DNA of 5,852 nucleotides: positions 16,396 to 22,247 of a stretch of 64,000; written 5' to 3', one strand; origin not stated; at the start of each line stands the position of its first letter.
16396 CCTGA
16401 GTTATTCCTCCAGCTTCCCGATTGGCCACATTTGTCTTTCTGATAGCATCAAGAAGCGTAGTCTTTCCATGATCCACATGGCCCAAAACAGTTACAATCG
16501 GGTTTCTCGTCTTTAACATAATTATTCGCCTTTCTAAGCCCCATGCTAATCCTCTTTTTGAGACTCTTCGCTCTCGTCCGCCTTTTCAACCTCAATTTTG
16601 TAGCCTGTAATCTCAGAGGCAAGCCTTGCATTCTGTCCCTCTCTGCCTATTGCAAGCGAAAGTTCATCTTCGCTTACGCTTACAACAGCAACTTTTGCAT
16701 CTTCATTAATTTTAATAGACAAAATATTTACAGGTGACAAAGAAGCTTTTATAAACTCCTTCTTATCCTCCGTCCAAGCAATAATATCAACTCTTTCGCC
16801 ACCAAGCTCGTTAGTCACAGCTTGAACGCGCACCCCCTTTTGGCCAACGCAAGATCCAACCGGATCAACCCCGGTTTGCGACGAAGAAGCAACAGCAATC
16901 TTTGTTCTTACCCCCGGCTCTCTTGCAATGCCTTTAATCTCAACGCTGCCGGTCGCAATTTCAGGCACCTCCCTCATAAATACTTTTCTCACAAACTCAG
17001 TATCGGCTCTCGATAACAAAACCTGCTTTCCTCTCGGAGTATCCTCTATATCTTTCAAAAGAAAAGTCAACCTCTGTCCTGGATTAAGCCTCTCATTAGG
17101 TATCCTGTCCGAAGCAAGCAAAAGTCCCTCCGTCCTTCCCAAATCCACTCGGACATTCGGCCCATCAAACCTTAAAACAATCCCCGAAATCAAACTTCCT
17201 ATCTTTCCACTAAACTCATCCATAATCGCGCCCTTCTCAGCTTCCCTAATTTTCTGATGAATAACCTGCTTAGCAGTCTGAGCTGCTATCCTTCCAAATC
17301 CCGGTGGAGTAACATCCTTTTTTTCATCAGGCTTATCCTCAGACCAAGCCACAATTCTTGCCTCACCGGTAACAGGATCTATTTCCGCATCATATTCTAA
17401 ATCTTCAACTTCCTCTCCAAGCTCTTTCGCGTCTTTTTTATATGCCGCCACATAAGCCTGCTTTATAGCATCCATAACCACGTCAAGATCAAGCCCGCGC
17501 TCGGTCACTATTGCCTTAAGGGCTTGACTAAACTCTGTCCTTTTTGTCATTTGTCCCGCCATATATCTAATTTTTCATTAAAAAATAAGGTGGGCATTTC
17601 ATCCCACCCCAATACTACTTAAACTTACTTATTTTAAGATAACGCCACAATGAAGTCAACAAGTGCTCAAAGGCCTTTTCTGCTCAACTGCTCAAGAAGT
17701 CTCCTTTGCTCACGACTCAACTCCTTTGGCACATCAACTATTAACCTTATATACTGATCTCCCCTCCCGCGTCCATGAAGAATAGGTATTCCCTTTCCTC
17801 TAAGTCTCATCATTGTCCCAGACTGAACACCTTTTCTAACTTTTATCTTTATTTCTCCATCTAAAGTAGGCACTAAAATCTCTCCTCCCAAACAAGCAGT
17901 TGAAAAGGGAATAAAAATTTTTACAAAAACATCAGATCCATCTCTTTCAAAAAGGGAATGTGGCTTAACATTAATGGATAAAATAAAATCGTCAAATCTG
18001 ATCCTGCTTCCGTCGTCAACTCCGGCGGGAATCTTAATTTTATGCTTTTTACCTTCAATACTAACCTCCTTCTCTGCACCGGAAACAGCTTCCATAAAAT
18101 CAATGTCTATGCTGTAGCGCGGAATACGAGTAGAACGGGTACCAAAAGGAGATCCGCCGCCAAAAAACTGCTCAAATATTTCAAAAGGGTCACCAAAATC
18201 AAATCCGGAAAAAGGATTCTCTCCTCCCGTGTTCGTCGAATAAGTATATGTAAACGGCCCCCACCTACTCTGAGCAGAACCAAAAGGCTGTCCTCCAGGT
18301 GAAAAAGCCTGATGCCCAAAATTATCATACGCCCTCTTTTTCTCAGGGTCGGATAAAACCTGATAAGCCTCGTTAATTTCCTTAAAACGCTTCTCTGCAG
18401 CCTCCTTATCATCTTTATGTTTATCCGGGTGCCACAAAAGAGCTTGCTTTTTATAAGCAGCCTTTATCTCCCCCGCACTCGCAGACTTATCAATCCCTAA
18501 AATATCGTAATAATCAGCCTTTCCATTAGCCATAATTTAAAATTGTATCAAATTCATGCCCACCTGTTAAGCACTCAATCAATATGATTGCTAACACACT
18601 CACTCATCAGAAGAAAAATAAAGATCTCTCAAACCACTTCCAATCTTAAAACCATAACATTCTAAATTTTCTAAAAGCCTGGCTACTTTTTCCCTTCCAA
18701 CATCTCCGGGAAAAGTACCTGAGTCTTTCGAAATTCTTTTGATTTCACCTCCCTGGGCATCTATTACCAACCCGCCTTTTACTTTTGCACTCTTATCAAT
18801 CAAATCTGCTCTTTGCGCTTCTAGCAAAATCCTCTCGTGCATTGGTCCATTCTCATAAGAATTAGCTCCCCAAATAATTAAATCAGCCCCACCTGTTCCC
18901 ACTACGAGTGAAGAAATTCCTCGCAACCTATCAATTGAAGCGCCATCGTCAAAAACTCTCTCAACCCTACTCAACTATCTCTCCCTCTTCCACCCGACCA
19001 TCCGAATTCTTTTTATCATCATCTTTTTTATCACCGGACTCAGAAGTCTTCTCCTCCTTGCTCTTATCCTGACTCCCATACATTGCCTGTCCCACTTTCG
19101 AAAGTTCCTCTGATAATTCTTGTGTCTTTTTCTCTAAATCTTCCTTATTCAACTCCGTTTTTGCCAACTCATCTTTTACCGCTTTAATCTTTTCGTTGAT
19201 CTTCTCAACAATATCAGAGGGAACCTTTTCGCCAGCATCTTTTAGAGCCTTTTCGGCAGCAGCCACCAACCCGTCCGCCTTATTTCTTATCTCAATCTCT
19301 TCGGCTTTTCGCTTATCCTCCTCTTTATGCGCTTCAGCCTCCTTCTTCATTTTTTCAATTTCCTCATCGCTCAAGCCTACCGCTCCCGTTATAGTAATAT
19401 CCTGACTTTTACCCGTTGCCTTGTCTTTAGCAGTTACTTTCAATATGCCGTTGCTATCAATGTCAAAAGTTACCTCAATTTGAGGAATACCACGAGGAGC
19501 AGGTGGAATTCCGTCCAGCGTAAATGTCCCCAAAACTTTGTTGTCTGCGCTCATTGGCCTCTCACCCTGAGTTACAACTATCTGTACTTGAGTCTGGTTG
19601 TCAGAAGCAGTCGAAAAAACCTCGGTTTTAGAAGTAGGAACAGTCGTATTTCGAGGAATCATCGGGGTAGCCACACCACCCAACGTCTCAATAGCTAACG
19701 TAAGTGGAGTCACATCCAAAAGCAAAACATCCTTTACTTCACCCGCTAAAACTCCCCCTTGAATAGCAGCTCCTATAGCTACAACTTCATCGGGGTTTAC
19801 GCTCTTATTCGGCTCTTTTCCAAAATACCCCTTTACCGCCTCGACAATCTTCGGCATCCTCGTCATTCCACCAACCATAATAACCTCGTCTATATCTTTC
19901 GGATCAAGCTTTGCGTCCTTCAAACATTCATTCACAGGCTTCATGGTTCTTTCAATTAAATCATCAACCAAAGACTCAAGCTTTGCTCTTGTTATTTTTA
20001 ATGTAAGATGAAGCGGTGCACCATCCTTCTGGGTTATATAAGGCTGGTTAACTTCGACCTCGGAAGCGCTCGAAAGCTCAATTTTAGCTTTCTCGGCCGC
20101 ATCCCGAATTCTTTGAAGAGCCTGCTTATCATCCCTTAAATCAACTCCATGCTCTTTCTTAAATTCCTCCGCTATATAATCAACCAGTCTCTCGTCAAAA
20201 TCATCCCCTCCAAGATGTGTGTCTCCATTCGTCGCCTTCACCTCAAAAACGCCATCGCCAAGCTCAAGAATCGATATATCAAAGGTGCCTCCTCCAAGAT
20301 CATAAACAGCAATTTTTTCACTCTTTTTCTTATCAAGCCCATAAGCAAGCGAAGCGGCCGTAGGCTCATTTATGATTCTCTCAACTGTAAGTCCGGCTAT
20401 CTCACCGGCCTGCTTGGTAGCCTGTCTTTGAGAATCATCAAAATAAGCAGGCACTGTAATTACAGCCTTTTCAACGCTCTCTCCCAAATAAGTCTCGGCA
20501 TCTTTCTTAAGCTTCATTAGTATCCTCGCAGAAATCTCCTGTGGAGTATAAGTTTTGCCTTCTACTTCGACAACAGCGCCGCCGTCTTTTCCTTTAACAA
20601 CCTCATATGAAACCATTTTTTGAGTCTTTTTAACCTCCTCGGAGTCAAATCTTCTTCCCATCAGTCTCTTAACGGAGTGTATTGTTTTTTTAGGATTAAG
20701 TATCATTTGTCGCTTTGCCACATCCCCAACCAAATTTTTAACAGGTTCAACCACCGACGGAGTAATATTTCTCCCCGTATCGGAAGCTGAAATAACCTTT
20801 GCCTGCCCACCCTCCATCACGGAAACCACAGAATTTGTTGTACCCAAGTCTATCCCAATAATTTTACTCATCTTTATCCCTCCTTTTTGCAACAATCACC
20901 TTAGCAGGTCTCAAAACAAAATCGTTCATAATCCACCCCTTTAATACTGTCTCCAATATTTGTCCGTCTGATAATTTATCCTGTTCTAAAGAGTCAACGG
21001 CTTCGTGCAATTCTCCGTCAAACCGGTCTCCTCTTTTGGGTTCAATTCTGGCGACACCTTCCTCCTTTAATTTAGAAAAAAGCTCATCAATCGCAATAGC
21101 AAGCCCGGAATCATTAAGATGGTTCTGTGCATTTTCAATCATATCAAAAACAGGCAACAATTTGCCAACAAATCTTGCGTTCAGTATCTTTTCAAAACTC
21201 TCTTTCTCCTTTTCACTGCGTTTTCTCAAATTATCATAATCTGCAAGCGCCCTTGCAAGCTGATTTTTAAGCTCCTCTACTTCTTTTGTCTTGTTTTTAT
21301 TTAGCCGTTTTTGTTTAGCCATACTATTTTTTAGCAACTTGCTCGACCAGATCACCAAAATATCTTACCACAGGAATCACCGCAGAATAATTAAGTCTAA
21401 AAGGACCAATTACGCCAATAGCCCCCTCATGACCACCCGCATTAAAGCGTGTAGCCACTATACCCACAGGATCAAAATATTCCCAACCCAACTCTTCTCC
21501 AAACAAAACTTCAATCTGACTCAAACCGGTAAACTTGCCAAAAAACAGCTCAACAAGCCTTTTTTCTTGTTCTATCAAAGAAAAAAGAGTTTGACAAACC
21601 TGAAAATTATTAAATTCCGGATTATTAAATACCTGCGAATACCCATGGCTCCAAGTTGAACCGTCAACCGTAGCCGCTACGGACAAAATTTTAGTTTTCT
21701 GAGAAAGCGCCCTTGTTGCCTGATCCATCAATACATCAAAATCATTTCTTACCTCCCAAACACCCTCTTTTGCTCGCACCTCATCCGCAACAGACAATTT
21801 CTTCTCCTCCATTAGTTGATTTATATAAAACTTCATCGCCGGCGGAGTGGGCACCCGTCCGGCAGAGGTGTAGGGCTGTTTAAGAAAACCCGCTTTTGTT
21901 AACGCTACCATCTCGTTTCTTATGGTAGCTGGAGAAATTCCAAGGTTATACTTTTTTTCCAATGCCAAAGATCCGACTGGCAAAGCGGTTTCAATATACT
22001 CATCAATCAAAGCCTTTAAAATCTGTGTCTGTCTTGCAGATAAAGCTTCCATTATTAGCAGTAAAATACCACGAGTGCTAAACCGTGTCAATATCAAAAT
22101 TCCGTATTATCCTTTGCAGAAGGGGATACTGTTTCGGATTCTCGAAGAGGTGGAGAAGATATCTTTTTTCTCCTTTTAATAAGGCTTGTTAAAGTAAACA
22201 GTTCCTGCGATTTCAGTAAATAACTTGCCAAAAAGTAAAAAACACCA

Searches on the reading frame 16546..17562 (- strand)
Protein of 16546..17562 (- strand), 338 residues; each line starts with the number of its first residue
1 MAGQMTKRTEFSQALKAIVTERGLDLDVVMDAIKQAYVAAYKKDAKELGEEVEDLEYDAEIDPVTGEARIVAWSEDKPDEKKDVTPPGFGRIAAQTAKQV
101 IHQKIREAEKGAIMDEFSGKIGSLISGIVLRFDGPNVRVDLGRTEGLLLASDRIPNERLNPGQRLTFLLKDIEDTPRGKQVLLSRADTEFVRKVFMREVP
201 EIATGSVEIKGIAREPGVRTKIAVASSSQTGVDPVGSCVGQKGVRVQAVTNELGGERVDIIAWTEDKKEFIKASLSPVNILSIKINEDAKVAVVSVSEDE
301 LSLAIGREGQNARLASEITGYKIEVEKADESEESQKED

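Call 21: search_protein_families(library=pfam, proteins=[window:16546-17562:-], max_evalue=0.001)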
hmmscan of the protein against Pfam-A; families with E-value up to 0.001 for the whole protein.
window:16546-17562:- (338 aa): 3 families
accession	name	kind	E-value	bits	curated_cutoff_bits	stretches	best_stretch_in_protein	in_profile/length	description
PF13184.12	KH_5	-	6.7e-26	90.7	27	1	216-285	1-69/69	NusA-like KH domain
PF08529.16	NusA_N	-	3.9e-17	63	23.8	2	10-72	1-57/119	NusA N-terminal domain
PF23095.1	KH_NusA_C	-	6e-06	26.6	34.2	1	292-327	1-36/59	Transcription termination/antitermination protein NusA, KH domain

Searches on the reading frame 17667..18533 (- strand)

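Call 21: search_protein_families(library=pfam, proteins=[window:17667-18533:-], max_evalue=0.001)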
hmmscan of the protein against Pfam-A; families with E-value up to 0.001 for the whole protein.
window:17667-18533:- (288 aa): 2 families
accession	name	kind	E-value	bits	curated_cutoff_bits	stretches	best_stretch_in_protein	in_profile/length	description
PF01556.23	DnaJ_C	-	4.8e-36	124.5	26.6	1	139-269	2-152/152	DnaJ C terminal domain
PF00226.36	DnaJ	-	1.2e-26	93.1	27.8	1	7-70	1-63/63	DnaJ domain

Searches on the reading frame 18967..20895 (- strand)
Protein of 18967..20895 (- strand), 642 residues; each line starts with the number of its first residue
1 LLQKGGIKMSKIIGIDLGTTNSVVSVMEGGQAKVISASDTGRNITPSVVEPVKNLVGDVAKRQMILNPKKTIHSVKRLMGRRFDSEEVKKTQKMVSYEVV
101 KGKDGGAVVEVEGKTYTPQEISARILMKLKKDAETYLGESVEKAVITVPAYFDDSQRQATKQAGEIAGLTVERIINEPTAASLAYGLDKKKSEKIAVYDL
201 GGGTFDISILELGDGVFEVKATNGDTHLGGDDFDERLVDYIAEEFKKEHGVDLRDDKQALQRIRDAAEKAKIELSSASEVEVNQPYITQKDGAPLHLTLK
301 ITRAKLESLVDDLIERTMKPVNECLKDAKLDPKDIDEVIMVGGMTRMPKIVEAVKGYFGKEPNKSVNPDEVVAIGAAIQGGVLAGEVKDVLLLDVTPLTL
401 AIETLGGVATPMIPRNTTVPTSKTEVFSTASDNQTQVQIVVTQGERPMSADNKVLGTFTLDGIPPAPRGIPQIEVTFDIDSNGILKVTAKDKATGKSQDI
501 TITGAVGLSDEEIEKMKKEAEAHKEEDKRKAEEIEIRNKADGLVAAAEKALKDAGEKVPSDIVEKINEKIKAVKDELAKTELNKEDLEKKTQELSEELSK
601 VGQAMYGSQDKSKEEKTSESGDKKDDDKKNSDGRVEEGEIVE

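Call 21: search_protein_families(library=pfam, proteins=[window:18967-20895:-], max_evalue=0.001)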
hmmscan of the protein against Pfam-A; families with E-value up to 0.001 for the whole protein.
window:18967-20895:- (642 aa): 2 families
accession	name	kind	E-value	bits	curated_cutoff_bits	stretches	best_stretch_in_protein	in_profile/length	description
PF00012.26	HSP70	-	1.4e-249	829.8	20.6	1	12-606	1-598/599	Hsp70 protein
PF06723.19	MreB_Mbl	-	1.1e-15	57.8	27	1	124-377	76-316/327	MreB/Mbl protein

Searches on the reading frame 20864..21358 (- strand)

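Call 21: search_protein_families(library=pfam, proteins=[window:20864-21358:-], max_evalue=0.001)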
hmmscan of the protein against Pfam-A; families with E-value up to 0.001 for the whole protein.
window:20864-21358:- (164 aa): 1 family
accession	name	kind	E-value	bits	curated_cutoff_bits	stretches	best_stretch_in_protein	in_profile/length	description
PF01025.24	GrpE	-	1.3e-31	110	25.8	1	9-158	9-165/165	GrpE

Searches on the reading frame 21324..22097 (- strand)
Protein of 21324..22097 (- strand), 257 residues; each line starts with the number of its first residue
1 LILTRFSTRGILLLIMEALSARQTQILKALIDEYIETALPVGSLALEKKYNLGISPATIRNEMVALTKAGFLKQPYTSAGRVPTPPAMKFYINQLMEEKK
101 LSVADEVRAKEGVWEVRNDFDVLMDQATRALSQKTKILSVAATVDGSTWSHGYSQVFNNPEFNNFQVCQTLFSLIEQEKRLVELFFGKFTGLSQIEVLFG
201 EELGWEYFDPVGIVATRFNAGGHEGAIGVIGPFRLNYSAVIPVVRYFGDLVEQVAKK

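Call 21: search_protein_families(library=pfam, proteins=[window:21324-22097:-], max_evalue=0.001)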
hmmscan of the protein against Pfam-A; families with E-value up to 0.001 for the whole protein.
window:21324-22097:- (257 aa): 2 families
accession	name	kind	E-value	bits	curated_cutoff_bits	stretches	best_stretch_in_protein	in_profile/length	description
PF01628.27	HrcA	-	1.2e-19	71.6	22.2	1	89-241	75-215/215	HrcA protein C terminal domain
PF03444.21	HrcA_DNA-bdg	-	0.00011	22.2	21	1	19-88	2-70/79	Winged helix-turn-helix transcription repressor, HrcA DNA-binding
